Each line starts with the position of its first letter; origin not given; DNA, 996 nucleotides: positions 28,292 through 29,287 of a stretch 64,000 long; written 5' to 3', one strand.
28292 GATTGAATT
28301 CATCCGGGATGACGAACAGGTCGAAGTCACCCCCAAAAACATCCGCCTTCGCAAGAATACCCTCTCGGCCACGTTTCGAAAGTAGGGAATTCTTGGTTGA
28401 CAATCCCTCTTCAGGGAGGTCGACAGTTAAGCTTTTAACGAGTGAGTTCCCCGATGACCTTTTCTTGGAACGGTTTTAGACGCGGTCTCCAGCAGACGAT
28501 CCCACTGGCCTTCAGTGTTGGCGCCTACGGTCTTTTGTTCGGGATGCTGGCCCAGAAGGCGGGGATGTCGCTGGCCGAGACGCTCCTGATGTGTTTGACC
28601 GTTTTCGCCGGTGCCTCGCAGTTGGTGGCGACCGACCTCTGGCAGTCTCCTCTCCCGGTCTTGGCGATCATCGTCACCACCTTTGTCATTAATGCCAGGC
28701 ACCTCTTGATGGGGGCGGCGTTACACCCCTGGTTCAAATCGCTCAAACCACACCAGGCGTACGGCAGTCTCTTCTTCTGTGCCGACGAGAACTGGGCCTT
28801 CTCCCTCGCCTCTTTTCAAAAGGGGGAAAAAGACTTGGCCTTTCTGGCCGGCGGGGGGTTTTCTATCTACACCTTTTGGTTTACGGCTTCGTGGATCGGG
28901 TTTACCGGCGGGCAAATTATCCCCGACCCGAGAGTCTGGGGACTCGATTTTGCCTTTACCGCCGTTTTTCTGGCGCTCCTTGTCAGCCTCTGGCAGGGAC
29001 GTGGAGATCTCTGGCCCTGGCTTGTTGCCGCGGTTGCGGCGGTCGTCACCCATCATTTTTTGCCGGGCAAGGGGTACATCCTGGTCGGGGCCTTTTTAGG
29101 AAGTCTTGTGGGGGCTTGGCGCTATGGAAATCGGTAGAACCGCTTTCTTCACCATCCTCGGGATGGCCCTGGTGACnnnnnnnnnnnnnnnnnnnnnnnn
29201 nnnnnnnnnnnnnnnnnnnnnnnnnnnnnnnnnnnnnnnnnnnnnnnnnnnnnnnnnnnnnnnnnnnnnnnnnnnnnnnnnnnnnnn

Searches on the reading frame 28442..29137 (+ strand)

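Call 47: search_protein_families(library=pfam, proteins=[window:28442-29137:+], max_evalue=0.01)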
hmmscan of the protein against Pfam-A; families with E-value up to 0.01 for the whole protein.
window:28442-29137:+ (231 aa): 1 family
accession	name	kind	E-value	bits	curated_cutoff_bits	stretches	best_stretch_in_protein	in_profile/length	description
PF03591.19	AzlC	-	1e-36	126.8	32.1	1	21-160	1-137/137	AzlC protein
